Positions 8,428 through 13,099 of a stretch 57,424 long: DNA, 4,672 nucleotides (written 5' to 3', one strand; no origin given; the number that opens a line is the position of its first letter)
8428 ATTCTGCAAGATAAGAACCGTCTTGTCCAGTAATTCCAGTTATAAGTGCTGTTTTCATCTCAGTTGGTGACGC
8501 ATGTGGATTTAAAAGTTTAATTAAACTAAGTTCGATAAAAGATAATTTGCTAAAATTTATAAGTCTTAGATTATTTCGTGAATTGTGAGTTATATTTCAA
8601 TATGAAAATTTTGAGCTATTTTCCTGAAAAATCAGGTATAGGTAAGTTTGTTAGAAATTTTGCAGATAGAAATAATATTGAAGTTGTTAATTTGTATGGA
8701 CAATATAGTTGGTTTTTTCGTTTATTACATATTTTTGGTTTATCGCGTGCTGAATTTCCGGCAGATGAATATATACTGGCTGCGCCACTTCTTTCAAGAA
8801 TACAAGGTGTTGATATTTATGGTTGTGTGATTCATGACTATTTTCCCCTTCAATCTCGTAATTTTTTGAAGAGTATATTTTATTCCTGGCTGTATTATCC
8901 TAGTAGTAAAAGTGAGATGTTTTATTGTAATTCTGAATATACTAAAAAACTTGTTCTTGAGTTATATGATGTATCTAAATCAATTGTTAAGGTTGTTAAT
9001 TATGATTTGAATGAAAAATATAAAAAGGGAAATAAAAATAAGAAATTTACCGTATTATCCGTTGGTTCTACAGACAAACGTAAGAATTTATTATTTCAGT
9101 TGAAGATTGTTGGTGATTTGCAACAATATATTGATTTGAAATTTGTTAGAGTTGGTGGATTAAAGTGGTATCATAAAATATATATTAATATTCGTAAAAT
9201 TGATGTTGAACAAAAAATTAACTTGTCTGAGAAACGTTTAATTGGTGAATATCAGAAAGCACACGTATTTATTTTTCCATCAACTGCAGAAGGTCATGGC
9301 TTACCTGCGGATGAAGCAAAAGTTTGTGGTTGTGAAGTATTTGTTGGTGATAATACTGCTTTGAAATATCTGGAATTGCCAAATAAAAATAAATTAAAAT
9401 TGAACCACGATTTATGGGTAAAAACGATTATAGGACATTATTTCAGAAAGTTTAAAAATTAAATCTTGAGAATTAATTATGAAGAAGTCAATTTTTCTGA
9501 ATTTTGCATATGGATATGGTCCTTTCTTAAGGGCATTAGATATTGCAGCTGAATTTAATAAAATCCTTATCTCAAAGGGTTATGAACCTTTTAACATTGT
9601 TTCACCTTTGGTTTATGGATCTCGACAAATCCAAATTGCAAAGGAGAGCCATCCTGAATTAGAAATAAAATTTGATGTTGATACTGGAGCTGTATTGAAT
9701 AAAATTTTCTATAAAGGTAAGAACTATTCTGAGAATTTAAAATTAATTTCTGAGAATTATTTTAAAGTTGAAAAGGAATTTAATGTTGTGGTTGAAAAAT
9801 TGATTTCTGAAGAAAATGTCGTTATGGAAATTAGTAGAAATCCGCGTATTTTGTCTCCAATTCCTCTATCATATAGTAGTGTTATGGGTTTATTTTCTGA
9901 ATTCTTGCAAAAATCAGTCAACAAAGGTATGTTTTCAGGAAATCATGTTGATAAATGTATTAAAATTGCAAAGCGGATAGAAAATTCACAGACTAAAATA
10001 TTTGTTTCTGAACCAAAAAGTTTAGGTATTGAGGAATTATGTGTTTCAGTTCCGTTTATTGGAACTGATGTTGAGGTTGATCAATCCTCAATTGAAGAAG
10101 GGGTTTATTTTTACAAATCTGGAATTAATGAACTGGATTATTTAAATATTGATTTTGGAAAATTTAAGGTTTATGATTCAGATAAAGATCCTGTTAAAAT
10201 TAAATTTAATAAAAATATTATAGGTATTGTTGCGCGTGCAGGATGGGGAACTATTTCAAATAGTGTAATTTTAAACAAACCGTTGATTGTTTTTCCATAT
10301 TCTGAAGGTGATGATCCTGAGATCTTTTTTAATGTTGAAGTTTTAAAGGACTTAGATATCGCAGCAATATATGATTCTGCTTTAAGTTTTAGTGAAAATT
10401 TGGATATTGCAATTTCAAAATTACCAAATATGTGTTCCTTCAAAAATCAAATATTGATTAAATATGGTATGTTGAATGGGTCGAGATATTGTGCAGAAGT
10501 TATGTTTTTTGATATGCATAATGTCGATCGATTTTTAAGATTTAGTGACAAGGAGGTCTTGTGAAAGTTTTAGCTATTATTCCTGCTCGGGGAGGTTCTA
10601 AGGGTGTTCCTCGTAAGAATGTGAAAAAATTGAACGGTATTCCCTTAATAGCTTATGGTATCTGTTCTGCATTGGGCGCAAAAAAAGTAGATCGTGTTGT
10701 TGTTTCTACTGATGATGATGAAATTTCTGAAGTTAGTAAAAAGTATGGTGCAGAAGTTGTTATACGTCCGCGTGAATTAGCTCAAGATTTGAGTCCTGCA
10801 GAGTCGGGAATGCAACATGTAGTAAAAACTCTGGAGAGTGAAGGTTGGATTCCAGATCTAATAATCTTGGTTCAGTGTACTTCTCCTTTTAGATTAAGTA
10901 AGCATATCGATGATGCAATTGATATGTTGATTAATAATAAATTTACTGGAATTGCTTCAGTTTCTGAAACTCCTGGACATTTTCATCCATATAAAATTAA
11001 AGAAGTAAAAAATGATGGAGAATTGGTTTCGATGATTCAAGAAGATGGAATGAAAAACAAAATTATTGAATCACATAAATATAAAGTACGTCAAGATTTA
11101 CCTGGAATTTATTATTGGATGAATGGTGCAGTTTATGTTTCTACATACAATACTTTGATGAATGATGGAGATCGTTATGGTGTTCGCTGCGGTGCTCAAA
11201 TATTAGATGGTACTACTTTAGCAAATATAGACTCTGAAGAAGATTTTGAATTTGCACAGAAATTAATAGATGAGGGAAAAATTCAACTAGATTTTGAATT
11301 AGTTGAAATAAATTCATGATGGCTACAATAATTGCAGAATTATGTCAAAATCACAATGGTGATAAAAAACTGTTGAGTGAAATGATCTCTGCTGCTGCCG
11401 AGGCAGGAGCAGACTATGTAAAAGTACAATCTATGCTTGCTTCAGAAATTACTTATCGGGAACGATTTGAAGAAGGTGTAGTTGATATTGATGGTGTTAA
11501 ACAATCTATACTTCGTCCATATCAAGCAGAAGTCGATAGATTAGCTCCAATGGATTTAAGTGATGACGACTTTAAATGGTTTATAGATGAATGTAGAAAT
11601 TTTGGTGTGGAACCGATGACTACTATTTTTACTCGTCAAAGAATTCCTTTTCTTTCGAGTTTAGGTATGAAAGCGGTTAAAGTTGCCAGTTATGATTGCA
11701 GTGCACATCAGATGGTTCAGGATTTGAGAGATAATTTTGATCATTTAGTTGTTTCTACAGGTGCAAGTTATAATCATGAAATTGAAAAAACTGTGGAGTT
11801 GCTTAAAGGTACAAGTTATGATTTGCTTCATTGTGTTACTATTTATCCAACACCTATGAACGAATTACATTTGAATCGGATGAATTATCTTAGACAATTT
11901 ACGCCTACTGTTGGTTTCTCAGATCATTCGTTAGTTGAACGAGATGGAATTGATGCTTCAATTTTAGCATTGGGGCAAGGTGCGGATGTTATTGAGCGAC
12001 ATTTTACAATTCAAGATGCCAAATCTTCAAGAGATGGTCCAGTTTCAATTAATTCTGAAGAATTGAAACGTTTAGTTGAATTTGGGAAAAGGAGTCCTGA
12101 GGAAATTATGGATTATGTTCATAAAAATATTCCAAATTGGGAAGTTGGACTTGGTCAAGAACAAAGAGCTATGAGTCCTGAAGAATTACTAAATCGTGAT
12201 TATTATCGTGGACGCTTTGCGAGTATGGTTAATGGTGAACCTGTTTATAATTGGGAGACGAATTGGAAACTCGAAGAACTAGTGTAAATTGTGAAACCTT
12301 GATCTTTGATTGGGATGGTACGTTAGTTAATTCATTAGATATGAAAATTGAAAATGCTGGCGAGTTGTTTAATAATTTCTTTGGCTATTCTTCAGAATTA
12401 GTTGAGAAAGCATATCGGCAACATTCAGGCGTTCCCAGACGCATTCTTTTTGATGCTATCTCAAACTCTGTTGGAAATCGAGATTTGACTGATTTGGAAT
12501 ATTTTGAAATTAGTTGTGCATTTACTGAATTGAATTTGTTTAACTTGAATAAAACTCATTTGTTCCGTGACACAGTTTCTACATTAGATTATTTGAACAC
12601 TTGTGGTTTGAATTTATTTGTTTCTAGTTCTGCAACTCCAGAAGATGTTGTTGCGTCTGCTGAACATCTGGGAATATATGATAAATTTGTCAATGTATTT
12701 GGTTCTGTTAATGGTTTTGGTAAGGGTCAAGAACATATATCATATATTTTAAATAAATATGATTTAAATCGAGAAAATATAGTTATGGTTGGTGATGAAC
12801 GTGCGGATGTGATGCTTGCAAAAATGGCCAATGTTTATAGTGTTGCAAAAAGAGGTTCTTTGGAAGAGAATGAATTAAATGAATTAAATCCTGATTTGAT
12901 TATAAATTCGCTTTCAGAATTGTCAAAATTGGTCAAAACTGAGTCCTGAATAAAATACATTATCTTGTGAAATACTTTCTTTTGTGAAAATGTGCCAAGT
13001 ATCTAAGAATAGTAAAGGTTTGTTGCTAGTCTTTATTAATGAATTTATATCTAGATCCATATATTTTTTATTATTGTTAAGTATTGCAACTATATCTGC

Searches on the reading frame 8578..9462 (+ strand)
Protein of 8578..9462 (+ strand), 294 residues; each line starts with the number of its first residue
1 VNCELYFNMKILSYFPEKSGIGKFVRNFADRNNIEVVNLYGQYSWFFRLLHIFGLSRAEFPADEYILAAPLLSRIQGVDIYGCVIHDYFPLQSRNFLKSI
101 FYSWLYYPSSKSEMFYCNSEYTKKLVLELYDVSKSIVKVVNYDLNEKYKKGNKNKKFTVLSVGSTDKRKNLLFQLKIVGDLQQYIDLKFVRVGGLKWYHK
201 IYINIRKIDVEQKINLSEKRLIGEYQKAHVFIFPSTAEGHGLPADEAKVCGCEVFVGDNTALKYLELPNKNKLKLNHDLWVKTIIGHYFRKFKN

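Call 9: search_protein_families(library=pfam, proteins=[window:8578-9462:+], max_evalue=0.00001)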
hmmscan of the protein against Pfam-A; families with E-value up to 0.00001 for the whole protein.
window:8578-9462:+ (294 aa): 2 families
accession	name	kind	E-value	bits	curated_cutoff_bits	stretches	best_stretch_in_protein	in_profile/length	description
PF00534.26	Glycos_transf_1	-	8.7e-12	45.3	26.4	1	148-270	7-135/172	Glycosyl transferases group 1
PF13692.12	Glyco_trans_1_4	-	3e-07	31.2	27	1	157-261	2-110/142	Glycosyl transferases group 1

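Call 28: search_protein_families(library=ncbifam, proteins=[window:8578-9462:+], max_evalue=0.00001)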
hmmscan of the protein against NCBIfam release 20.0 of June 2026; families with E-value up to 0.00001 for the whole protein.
window:8578-9462:+ (294 aa): 1 family
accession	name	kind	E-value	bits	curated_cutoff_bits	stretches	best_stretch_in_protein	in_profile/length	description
NF053513.1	Gtran_IagA_BgsA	equivalog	1.6e-06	27.4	460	1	95-258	89-266/333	LTA glycolipid anchor biosynthesis glycosyltransferase, IagA/BgsA family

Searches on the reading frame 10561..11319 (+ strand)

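Call 9: search_protein_families(library=pfam, proteins=[window:10561-11319:+], max_evalue=0.00001)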
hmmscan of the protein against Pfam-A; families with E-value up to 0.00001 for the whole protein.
window:10561-11319:+ (252 aa): 1 family
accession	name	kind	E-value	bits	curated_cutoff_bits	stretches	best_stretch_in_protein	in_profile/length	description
PF02348.25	CTP_transf_3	-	6.8e-26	91.9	22.6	1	5-175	2-142/217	Cytidylyltransferase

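Call 28: search_protein_families(library=ncbifam, proteins=[window:10561-11319:+], max_evalue=0.00001)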
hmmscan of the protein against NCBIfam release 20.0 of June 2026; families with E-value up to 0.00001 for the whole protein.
window:10561-11319:+ (252 aa): 6 families
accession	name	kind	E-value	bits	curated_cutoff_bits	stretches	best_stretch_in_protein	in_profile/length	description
TIGR03584.1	PseF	equivalog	1.6e-38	132.6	205.7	1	4-233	1-217/222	pseudaminic acid cytidylyltransferase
NF003950.0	PRK05450.1-3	subfamily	1.2e-16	60.9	234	1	1-134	1-128/248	3-deoxy-manno-octulosonate cytidylyltransferase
NF003952.0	PRK05450.1-5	subfamily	1.4e-16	60.4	193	1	1-133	1-126/250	3-deoxy-manno-octulosonate cytidylyltransferase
NF009905.0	PRK13368.1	subfamily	6.8e-15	55.1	255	1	1-133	1-124/243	3-deoxy-manno-octulosonate cytidylyltransferase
NF003948.0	PRK05450.1-1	equivalog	3.3e-11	42.9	281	1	1-133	4-129/248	3-deoxy-manno-octulosonate cytidylyltransferase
TIGR00466.1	kdsB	equivalog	1.5e-09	37.6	155.2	1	1-123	1-116/241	3-deoxy-manno-octulosonate cytidylyltransferase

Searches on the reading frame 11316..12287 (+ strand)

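Call 3: search_protein_families(library=pfam, proteins=[window:11316-12287:+], max_evalue=0.01)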
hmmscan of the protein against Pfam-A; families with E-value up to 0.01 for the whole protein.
window:11316-12287:+ (323 aa): 1 family
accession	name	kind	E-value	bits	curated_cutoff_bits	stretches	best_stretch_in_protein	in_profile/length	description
PF03102.20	NeuB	-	2e-51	175.2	22.1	1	23-256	1-228/241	NeuB family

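Call 4: search_protein_families(library=ncbifam, proteins=[window:11316-12287:+], max_evalue=0.001)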
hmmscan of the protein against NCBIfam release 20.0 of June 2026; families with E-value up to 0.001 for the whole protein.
window:11316-12287:+ (323 aa): 2 families
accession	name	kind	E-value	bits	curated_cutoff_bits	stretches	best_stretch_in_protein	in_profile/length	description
TIGR03569.1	NeuB_NnaB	equivalog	5.1e-49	167.1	399.65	1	4-259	2-253/329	N-acetylneuraminate synthase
TIGR03586.1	PseI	equivalog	1.6e-41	142.6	340.25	1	4-260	3-253/327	pseudaminic acid synthase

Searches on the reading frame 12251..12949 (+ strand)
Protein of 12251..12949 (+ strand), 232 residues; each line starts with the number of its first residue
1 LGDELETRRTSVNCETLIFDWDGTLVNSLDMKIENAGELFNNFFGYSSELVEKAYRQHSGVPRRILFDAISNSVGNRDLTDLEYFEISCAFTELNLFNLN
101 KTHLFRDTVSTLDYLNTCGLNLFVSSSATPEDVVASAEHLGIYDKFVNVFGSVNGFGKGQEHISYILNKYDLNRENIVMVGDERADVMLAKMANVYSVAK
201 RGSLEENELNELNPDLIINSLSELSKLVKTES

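Call 3: search_protein_families(library=pfam, proteins=[window:12251-12949:+], max_evalue=0.01)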
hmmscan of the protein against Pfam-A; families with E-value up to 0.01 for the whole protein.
window:12251-12949:+ (232 aa): 4 families
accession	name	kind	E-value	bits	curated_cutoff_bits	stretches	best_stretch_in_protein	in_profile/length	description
PF13419.12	HAD_2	-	3.3e-22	79.9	23.8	1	17-199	1-177/178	Haloacid dehalogenase-like hydrolase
PF00702.32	Hydrolase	-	1.1e-13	52.5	26.4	1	16-193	3-190/191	haloacid dehalogenase-like hydrolase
PF13242.12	Hydrolase_like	-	1.8e-07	31.4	22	1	162-224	9-75/75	HAD-hyrolase-like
PF08282.18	Hydrolase_3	-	0.0061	16.7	20.9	0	162-194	191-223/255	haloacid dehalogenase-like hydrolase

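Call 4: search_protein_families(library=ncbifam, proteins=[window:12251-12949:+], max_evalue=0.001)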
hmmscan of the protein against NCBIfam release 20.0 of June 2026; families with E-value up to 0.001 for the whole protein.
window:12251-12949:+ (232 aa): 17 families
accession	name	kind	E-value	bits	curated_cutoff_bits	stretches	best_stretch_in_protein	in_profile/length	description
NF009695.0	PRK13222.1-2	equivalog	1.2e-17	64.1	225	1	13-230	5-224/226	phosphoglycolate phosphatase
NF009804.0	PRK13288.1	equivalog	3.2e-11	43.1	218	1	14-231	3-213/215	pyrophosphatase PpaX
TIGR01454.1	AHBA_synth_RP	hypoth_equivalog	3.8e-08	33.2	246.65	1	17-229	1-204/205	AHBA synthesis associated protein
NF009697.0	PRK13222.1-4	equivalog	4.6e-08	32.7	327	1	102-228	93-222/232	phosphoglycolate phosphatase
NF009694.0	PRK13222.1-1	equivalog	4.7e-08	32.6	415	1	101-224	109-235/252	phosphoglycolate phosphatase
TIGR02253.1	CTE7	subfamily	2.8e-07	30.6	169.75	1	17-224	5-220/221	TIGR02253 family HAD-type hydrolase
NF009698.0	PRK13223.1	equivalog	3.4e-07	29.7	466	1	17-224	16-225/272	phosphoglycolate phosphatase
TIGR01549.1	HAD-SF-IA-v1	subfamily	1e-05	26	23.3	0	114-193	70-148/149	HAD-IA family hydrolase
NF009699.0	PRK13225.1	equivalog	3.7e-05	23.4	368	1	15-228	63-267/273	phosphoglycolate phosphatase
TIGR01449.2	PGP_bact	equivalog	5.1e-05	22.9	180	1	97-227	79-212/213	phosphoglycolate phosphatase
TIGR01662.1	HAD-SF-IIIA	subfamily_domain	0.00017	21.7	44.6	0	106-194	28-132/141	HAD-IIIA family hydrolase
TIGR01428.1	HAD_type_II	equivalog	0.00019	21.5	125.4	1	17-191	4-181/197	haloacid dehalogenase type II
NF008610.0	PRK11587.1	equivalog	0.00059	19.2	282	0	13-224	2-203/219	sugar phosphatase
TIGR02254.1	YjjG_YfnB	equivalog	0.00063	19.3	159.9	0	101-226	95-221/223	YjjG family noncanonical pyrimidine nucleotidase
TIGR00099.1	Cof-subfamily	subfamily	0.00068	19.3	137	0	162-202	192-231/256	Cof-type HAD-IIB family hydrolase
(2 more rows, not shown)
